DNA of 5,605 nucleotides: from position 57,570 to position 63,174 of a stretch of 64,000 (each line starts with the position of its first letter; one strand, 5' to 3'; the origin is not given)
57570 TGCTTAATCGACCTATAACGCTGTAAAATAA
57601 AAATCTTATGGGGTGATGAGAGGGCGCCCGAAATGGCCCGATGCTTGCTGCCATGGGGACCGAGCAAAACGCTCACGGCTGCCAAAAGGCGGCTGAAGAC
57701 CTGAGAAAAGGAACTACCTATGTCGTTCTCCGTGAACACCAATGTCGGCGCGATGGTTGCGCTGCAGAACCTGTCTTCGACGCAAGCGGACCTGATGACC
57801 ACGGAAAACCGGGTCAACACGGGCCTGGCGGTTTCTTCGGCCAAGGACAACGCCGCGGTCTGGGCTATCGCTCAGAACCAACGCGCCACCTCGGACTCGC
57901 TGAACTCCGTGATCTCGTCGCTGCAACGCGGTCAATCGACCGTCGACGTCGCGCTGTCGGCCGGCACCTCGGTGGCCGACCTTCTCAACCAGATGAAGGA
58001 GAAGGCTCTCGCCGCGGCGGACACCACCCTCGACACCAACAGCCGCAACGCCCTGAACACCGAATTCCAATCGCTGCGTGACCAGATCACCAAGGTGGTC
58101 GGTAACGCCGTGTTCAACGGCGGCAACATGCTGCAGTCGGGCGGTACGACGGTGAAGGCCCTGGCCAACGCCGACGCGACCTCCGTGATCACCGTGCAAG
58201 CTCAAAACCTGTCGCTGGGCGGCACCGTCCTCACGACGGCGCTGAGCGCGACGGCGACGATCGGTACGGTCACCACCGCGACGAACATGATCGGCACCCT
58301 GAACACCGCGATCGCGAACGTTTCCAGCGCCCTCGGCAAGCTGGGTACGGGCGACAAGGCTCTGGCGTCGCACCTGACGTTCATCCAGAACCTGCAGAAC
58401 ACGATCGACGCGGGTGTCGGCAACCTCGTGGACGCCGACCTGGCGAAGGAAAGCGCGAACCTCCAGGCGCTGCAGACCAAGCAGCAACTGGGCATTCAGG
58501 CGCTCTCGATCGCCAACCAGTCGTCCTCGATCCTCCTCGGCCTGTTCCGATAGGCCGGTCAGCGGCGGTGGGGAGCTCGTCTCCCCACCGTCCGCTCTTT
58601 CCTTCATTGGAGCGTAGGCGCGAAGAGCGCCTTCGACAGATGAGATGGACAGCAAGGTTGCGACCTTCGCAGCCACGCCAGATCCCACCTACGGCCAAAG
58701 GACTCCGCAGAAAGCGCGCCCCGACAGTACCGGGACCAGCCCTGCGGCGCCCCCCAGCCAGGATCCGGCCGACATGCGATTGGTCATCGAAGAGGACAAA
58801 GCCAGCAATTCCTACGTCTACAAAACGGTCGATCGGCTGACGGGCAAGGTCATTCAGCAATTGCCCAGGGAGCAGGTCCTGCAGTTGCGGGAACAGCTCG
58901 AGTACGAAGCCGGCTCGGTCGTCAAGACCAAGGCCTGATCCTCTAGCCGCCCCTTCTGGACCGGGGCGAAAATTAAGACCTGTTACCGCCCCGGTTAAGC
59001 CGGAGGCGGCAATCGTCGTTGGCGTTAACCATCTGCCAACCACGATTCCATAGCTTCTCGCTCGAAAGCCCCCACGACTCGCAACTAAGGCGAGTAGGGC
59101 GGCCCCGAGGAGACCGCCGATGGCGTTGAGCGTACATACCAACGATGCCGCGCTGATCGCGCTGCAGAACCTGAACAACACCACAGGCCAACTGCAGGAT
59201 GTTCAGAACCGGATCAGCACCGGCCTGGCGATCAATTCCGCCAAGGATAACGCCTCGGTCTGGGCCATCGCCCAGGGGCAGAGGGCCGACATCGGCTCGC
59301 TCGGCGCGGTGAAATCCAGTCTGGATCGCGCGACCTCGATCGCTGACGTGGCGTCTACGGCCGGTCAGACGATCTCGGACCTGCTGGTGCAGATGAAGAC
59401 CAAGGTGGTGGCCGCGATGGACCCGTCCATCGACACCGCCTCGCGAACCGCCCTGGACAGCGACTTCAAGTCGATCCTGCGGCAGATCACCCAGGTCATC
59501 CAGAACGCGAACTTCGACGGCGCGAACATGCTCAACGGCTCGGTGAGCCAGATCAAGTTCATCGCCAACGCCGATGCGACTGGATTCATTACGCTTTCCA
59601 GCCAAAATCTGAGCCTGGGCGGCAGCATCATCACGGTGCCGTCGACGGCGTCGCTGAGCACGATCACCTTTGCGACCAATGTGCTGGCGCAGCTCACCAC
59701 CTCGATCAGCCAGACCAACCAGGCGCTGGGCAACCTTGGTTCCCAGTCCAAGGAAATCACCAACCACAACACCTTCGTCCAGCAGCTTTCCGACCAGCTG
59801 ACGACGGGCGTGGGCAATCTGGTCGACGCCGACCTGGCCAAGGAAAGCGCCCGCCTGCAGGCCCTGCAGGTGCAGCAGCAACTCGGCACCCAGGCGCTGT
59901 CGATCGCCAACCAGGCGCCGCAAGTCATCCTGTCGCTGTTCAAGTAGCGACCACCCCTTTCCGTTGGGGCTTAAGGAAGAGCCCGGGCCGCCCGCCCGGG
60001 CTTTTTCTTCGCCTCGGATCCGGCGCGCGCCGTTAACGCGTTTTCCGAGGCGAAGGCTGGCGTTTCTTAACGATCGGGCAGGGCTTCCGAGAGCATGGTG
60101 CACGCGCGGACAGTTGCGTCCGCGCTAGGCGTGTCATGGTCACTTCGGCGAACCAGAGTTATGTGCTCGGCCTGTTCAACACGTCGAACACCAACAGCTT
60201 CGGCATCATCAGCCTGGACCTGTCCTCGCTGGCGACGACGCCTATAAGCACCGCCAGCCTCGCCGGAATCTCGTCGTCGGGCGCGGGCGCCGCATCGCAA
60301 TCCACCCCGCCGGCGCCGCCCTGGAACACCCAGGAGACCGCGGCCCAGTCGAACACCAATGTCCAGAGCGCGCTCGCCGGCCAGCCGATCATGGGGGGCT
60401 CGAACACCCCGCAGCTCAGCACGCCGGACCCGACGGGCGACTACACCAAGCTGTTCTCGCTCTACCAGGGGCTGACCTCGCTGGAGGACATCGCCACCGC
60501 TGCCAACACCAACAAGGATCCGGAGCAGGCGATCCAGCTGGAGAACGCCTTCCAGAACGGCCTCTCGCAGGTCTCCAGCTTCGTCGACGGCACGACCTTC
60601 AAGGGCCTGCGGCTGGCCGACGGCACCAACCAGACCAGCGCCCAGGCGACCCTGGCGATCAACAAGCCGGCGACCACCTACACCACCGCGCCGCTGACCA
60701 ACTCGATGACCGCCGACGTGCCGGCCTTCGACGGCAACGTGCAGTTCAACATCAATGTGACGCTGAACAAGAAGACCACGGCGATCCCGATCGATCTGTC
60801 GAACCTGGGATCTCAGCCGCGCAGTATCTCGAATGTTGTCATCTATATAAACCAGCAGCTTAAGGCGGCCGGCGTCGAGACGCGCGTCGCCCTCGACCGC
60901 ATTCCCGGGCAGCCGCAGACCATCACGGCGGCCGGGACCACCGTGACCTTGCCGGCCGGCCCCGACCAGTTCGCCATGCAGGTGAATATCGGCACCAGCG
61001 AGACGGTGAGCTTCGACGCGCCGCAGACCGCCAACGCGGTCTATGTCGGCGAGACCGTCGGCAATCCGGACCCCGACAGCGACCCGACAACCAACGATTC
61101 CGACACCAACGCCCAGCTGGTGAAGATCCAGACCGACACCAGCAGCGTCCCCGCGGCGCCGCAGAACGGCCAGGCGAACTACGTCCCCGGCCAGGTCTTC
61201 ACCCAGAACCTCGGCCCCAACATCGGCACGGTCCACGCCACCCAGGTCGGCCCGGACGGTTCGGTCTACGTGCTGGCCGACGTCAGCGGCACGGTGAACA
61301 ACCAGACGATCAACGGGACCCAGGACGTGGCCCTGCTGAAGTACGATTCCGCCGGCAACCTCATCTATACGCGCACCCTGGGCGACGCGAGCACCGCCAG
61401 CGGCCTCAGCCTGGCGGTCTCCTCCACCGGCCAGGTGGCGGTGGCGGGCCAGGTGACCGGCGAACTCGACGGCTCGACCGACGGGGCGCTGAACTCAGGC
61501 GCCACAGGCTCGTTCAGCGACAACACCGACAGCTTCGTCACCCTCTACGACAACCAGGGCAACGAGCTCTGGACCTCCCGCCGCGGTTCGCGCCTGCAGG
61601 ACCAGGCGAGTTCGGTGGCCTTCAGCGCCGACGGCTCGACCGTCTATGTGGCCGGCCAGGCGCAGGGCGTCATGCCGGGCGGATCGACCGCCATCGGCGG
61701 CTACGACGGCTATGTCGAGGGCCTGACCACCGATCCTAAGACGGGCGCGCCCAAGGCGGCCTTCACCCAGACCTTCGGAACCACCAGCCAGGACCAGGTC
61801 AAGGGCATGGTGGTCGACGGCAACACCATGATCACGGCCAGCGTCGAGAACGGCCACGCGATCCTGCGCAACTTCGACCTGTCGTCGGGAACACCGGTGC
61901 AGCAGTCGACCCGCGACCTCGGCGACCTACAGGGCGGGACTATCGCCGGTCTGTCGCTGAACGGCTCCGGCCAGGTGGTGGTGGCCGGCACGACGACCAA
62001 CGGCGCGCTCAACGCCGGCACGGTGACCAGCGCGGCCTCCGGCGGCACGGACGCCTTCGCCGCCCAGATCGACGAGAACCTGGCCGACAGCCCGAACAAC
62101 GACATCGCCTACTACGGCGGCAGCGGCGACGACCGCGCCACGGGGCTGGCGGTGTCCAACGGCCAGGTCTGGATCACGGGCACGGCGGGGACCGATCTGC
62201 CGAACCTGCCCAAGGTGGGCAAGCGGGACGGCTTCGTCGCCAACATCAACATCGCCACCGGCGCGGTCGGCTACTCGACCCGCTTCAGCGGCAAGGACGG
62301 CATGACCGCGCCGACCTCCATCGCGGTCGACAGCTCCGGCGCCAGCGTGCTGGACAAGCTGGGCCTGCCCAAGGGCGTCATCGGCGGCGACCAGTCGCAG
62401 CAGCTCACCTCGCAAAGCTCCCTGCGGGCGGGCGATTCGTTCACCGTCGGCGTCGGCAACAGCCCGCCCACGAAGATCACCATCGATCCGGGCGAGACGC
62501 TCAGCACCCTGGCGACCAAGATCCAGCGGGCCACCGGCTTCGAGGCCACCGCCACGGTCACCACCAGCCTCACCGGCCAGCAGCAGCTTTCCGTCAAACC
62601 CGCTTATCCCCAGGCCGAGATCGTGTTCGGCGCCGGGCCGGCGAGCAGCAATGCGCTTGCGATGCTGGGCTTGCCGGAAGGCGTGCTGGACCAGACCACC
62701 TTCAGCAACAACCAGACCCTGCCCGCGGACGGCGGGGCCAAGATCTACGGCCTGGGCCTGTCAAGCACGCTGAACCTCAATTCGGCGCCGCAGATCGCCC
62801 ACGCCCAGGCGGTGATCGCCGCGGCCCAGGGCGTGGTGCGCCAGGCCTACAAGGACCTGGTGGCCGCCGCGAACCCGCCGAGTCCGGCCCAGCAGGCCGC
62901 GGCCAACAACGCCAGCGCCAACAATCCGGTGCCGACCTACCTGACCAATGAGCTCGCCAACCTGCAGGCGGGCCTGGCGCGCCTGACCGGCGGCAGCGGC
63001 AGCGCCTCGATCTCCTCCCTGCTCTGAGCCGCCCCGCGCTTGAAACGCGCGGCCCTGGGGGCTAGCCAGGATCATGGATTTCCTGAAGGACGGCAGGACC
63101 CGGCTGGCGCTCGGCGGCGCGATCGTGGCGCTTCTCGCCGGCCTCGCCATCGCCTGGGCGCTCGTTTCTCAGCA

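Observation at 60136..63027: FlaEY-like protein shows FliD-like hallmarks: candidate alphaproteobacterial filament cap built around a beta-propeller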

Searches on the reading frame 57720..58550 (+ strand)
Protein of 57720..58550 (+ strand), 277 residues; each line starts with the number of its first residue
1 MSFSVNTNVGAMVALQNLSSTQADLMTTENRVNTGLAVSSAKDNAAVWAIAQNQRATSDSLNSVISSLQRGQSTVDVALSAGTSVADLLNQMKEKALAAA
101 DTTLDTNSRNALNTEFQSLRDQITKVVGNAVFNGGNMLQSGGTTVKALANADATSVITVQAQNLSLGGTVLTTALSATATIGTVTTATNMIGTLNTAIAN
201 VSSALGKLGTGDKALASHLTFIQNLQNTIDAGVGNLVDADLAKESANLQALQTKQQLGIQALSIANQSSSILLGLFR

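Call 4: search_protein_families(library=pfam, proteins=[window:57720-58550:+], max_evalue=0.1)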
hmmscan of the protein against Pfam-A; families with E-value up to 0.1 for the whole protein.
window:57720-58550:+ (277 aa): 3 families
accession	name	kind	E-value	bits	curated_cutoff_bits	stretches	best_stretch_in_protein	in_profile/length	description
PF00669.25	Flagellin_N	-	4.3e-30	105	26.6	1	5-140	1-136/139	Bacterial flagellin N-terminal helical region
PF00700.27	Flagellin_C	-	9.6e-16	58.3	23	1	193-275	3-85/86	Bacterial flagellin C-terminal helical region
PF21893.1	DUF6918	-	0.0071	17.2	27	1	35-139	34-138/141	Family of unknown function (DUF6918)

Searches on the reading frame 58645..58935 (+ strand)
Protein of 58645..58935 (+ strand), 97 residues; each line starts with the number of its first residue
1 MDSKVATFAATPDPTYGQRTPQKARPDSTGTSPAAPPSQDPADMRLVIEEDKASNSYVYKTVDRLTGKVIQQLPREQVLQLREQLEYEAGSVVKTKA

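Call 4: search_protein_families(library=pfam, proteins=[window:58645-58935:+], max_evalue=0.1)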
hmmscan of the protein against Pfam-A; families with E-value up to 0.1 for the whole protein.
window:58645-58935:+ (97 aa): 1 family
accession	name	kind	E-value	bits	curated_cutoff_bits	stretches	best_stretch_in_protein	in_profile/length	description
PF03646.20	FlaG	-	1.3e-06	28.9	23.8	1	43-94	49-100/101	FlaG protein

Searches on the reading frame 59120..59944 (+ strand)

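Call 4: search_protein_families(library=pfam, proteins=[window:59120-59944:+], max_evalue=0.1)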
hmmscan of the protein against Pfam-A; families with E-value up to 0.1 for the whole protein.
window:59120-59944:+ (275 aa): 3 families
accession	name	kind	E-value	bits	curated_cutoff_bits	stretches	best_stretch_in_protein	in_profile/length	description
PF00669.25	Flagellin_N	-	1.6e-28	99.9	26.6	1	5-141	1-137/139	Bacterial flagellin N-terminal helical region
PF00700.27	Flagellin_C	-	3.1e-15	56.7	23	1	191-274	3-86/86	Bacterial flagellin C-terminal helical region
PF11782.13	DUF3319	-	0.091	13.2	25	0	30-72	3-45/89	Protein of unknown function (DUF3319)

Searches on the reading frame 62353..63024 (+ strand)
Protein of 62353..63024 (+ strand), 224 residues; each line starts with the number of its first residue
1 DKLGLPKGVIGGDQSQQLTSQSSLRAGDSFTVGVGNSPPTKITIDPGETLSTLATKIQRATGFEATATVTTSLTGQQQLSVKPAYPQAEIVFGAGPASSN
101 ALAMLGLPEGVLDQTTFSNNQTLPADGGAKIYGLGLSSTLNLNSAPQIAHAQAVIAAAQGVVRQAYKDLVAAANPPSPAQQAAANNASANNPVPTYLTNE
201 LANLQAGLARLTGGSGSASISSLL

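Call 56: search_protein_families(library=pfam, proteins=[window:62353-63024:+], max_evalue=10)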
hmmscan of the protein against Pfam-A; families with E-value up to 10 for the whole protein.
window:62353-63024:+ (224 aa): 1 family
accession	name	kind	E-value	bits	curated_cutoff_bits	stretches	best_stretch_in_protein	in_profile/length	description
PF21403.4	OTU1_UBXL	-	0.25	12.4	22.7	1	41-66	13-38/49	OTU1, UBXL domain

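Call 66: predict_structure(alignment_id=A4)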
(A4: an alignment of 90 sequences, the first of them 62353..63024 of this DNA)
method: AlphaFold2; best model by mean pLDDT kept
length: 224 residues; sequences in the alignment: 90
mean_pLDDT: 84.1   pTM: 0.54
mean pLDDT of the five models: 84.1, 83.2, 82.7, 82.6, 77.6
residues with pLDDT >= 90: 106; 70-90: 71; 50-70: 42; < 50: 5
segments of 3 or more residues with pLDDT < 50: 116-118
pLDDT, mean of each block of 10 residues (from residue 1): 61 77 94 96 97 97 97 91 93 95 93 60 62 82 92 91 91 88 73 73 87 70 61
secondary structure, 60 per line:
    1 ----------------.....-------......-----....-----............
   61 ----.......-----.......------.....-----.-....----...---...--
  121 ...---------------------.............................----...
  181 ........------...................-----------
elements in order: H18-21 E29-34 E40-43 H50-60 E65-71 E77-83 E90-94 H102-105 E110-112 E116-118 E121-123 H145-173 H178-188 H195-213

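Call 68: fold_search(model_id=the predicted structure, library=pdb)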
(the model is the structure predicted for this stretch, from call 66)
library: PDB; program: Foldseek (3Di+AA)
matches with E <= 10: 216; with E <= 0.001: 0
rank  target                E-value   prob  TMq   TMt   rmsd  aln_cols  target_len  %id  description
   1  9gsx_Z                1.6e-02  0.99  0.25  0.10   4.9        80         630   20  Campylobacter hook-filament junction-cap complex (released 2025-04-09)
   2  9gsx_X                1.8e-02  0.99  0.26  0.10   5.1        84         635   19  Campylobacter hook-filament junction-cap complex (released 2025-04-09)
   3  9gsx_Y                2.3e-02  0.99  0.27  0.10   5.1        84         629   20  Campylobacter hook-filament junction-cap complex (released 2025-04-09)
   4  5fhy_A                2.4e-02  0.99  0.25  0.25   3.6        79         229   19  Crystal structure of FliD (HAP2) from Pseudomonas aeruginosa PAO1 (released 2016-10-05)
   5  6sih_A                2.7e-02  0.99  0.24  0.12   3.4        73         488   22  Structure of bacterial flagellar capping protein FliD (released 2020-05-27)
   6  5h5v_E                2.7e-02  0.57  0.26  0.21  19.1       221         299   14  Crystal structure of the flagellar cap protein FliD D1-D2-D3 domains from Escherichia coli (released 2017-02-22)
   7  5h5v_D                2.9e-02  0.23  0.16  0.11  19.3       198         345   12  Crystal structure of the flagellar cap protein FliD D1-D2-D3 domains from Escherichia coli (released 2017-02-22)
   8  5h5v_C                2.9e-02  0.23  0.16  0.11  19.7       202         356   11  Crystal structure of the flagellar cap protein FliD D1-D2-D3 domains from Escherichia coli (released 2017-02-22)
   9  5h5v_A                3.9e-02  0.23  0.16  0.11  20.7       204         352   11  Crystal structure of the flagellar cap protein FliD D1-D2-D3 domains from Escherichia coli (released 2017-02-22)
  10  5h5v_B                4.2e-02  0.33  0.16  0.12  14.8       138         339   13  Crystal structure of the flagellar cap protein FliD D1-D2-D3 domains from Escherichia coli (released 2017-02-22)
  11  5h5v_F                5.4e-02  0.20  0.16  0.12  19.8       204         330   11  Crystal structure of the flagellar cap protein FliD D1-D2-D3 domains from Escherichia coli (released 2017-02-22)
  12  5xlj                  5.7e-02  0.95  0.23  0.26   3.8        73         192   23  Crystal structure of the flagellar cap protein flid D2-D3 domains from serratia marcescens in Space group P432 (released 2017-06-14)
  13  9u4r_AC               5.7e-02  0.47  0.25  0.14  18.8       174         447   16  Structure of the intial complex in filament assembly at 3.23 angstroms resolution, conformation 2. (released 2026-03-25)
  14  9u4r_AE               6.9e-02  0.77  0.25  0.14   5.1        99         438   19  Structure of the intial complex in filament assembly at 3.23 angstroms resolution, conformation 2. (released 2026-03-25)
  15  5h5w_A                9.3e-02  0.21  0.17  0.18  14.9       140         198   13  Crystal structure of the flagellar cap protein FliD D2-D3 domains from Escherichia coli (released 2017-02-22)
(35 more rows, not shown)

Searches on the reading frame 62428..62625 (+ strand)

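Call 56: search_protein_families(library=pfam, proteins=[window:62428-62625:+], max_evalue=10)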
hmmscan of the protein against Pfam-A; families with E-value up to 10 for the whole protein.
window:62428-62625:+ (66 aa): 3 families
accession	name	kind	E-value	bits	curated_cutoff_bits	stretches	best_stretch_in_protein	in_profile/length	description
PF21403.4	OTU1_UBXL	-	0.033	15.2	22.7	1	16-41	13-38/49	OTU1, UBXL domain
PF07196.18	Flagellin_IN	-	0.034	14.8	22.7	1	6-50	3-47/55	Flagellin hook IN motif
PF11543.14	UN_NPL4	-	0.078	13.9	21.9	1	16-40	17-41/80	Nuclear pore localisation protein NPL4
